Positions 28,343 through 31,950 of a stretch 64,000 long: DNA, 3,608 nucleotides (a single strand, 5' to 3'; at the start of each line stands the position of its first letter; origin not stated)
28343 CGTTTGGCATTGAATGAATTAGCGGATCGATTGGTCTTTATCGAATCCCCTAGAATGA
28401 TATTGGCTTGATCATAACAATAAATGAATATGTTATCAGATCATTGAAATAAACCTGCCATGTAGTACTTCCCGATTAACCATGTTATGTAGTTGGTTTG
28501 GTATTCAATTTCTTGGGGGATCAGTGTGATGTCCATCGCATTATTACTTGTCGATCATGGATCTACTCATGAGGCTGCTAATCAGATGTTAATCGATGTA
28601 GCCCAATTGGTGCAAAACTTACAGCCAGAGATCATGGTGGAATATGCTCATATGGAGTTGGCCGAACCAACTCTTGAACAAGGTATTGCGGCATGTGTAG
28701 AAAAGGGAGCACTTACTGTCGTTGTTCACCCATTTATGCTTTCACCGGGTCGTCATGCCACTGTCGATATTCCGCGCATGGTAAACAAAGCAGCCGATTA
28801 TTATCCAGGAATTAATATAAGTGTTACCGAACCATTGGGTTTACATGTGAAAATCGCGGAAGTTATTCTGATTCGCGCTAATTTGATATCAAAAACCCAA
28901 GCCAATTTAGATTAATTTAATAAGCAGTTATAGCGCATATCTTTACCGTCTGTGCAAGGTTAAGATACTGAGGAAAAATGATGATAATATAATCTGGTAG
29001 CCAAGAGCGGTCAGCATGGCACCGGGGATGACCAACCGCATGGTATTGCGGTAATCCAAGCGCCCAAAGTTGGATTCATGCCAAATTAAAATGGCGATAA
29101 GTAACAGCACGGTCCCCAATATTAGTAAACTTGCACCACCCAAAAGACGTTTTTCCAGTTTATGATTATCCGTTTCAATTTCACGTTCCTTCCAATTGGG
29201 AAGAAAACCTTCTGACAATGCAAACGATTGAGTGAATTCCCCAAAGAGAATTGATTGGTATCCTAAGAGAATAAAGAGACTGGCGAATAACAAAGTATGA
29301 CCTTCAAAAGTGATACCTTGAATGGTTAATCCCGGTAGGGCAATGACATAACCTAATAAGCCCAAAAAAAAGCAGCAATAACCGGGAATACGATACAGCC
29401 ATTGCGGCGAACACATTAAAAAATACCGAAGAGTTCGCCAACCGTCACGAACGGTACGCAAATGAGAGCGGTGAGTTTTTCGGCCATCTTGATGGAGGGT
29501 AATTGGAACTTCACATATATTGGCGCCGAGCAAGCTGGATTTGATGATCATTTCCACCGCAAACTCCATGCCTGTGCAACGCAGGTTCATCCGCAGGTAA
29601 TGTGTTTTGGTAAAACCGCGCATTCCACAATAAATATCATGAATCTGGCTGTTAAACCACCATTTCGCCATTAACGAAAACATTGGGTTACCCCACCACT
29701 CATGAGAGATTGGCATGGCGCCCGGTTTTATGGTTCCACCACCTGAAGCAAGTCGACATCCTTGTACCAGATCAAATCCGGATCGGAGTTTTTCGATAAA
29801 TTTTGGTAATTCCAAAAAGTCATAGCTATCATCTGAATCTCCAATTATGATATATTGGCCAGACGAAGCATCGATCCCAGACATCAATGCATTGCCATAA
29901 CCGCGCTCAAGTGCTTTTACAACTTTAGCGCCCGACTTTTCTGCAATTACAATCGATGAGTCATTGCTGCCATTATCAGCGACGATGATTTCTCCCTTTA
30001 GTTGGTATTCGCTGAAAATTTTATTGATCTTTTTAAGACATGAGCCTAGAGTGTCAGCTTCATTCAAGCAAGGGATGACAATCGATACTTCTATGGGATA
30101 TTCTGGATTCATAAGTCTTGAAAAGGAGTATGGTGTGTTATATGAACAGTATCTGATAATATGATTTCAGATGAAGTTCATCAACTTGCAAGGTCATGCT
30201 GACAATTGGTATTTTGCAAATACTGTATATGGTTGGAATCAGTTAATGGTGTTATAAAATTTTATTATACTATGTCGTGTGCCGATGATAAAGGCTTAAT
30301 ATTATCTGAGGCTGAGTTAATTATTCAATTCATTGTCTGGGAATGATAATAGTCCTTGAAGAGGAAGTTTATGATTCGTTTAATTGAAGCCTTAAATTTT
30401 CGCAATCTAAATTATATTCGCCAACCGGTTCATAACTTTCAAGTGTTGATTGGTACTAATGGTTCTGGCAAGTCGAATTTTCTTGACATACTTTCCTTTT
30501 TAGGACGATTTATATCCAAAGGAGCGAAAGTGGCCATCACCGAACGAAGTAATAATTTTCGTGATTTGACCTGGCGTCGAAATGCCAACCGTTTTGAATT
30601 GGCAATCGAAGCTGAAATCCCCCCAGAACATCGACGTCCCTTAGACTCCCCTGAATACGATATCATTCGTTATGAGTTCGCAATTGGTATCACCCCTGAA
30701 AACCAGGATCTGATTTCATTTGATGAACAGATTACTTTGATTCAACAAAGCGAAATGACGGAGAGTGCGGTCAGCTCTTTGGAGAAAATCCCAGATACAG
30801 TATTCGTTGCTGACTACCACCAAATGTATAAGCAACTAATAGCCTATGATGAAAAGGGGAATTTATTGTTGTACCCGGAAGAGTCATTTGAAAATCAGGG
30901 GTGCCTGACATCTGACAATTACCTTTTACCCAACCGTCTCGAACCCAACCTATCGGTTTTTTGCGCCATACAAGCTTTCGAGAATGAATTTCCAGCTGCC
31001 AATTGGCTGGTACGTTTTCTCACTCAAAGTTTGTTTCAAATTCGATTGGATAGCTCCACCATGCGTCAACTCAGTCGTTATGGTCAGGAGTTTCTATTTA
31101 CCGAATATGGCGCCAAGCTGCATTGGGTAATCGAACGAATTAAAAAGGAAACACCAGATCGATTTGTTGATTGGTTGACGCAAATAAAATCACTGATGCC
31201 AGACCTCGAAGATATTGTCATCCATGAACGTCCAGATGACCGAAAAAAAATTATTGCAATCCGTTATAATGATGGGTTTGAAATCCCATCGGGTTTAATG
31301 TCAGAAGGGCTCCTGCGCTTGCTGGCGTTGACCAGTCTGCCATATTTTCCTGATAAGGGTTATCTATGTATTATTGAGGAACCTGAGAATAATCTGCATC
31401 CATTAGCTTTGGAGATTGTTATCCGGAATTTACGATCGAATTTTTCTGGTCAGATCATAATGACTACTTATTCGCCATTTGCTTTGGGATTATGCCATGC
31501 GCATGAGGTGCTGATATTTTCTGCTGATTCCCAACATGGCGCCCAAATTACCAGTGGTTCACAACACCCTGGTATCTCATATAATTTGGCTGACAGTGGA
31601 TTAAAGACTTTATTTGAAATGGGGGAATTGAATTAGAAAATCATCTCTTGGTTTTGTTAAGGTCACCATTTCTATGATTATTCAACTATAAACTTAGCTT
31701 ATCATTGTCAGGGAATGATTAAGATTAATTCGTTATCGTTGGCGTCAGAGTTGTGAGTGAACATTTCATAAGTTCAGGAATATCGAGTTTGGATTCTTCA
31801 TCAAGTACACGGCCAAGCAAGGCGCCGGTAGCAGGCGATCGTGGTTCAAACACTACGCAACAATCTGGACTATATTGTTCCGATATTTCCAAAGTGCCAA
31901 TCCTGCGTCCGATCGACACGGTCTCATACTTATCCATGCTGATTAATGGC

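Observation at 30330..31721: Orphan AAA_21/ABC-type ATPase between core genes, flanked by a ~21-bp direct repeat and adjacent to the island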

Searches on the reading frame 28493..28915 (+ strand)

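Call 7: search_protein_families(library=ncbifam, proteins=[window:28493-28915:+], max_evalue=0.001)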
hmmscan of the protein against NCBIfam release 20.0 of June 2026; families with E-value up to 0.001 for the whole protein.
window:28493-28915:+ (140 aa): 5 families
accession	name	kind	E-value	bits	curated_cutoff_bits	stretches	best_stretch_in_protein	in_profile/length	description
NF033198.0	F430_CfbA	equivalog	3.6e-20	72.2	120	1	16-130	1-121/122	sirohydrochlorin nickelochelatase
NF002090.2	PRK00923.1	subfamily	2.6e-19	69.5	120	1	16-130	2-127/129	sirohydrochlorin nickelochelatase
NF002671.0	PRK02395.1-3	equivalog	9.4e-08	31.7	258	1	14-135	133-256/262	hypothetical protein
NF004449.0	PRK05782.1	equivalog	2.4e-06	26.8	298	1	15-128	4-124/333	bifunctional sirohydrochlorin cobalt chelatase/precorrin-8X methylmutase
NF002672.0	PRK02395.1-4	subfamily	2.4e-05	23.3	435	1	14-129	150-269/486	hypothetical protein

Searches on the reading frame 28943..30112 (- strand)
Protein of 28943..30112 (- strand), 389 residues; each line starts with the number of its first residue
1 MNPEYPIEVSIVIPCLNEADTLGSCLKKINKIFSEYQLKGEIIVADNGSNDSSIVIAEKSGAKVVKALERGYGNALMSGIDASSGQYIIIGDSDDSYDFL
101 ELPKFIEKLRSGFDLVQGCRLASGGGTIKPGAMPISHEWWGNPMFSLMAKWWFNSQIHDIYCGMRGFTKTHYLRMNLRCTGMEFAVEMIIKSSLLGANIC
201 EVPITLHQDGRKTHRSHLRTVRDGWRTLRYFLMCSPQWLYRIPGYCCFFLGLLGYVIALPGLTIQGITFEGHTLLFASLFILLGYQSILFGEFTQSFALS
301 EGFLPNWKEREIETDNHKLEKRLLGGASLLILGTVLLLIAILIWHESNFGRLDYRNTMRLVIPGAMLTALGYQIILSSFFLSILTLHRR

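Call 7: search_protein_families(library=ncbifam, proteins=[window:28943-30112:-], max_evalue=0.001)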
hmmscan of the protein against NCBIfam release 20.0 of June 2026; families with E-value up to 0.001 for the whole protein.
window:28943-30112:- (389 aa): 13 families
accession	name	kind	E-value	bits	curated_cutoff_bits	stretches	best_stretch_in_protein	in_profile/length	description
TIGR04182.1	glyco_TIGR04182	equivalog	3.2e-32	112.1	325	1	8-292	1-277/293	S-layer glycoprotein N-glycosyltransferase AglJ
NF041391.1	DPhHxTase_Halo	equivalog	1.6e-24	86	375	1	16-208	4-185/213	dolichyl-phosphate hexose transferase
NF058614.1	PPMAGASynPpgS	equivalog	6.4e-14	51.9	370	1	9-205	2-195/226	polyprenyl-phospho-N-acetylgalactosaminyl synthase PpgS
NF007986.1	PRK10714.1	equivalog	2e-12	46.8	529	1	8-291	7-287/316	undecaprenyl-phosphate 4-deoxy-4-formamido-L-arabinose transferase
NF010496.0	PRK13915.1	equivalog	3.4e-12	46.1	262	1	8-94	32-126/307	glucosyl-3-phosphoglycerate synthase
TIGR04283.1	glyco_like_mftF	equivalog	4.7e-12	46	182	1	9-89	1-77/221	TIGR04283 family arsenosugar biosynthesis glycosyltransferase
NF047588.1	GlcsyltransPgfSStrep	equivalog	2.2e-08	33.7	500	1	8-124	2-125/308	glycosyltransferase PgfS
TIGR03111.1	glyc2_xrt_Gpos1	hypoth_equivalog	9.7e-08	31.2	363.95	1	5-104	48-151/439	TIGR03111 family XrtG-associated glycosyltransferase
NF007482.0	PRK10073.1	equivalog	7.8e-07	28.4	423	1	8-96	7-97/334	glycosyltransferase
TIGR03937.1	PgaC_IcaA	equivalog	1.3e-06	27.7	422.3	1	8-95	46-136/407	poly-beta-1,6-N-acetyl-D-glucosamine synthase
NF041875.1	EPS_EpsD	equivalog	0.00018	21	370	1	9-96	1-91/325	exopolysaccharide biosynthesis glycosyltransferase EpsD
NF038302.1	EPS_HpsE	equivalog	0.00029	19.9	300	1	7-60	1-54/307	hormogonium polysaccharide biosynthesis glycosyltransferase HpsE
NF045692.1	OglycostaseCruG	equivalog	0.00036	19.6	600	1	7-54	41-85/386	2'-O-glycosyltransferase CruG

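Call 55: search_protein_families(library=padloc, proteins=[window:28943-30112:-], max_evalue=0.00001)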
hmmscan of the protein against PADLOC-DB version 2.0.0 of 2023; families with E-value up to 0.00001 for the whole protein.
window:28943-30112:- (389 aa): 0 families

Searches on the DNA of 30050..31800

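Call 78: search_rna_families(source=window, start=30050, end=31800, threshold=evalue, max_evalue=1)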
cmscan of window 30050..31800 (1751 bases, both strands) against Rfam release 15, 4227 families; matches with E-value up to 1: 2.
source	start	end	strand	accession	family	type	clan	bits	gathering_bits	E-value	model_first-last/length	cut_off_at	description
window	31706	31763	-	RF02292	TtnuCD16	Gene; snRNA; snoRNA; CD-box;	-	20.2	75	0.34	1-58/58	no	Tetrahymena snoRNA TtnuCD16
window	30802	30862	+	RF00572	SNORD66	Gene; snRNA; snoRNA; CD-box;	-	18.3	32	0.65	1-76/76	no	Small nucleolar RNA SNORD66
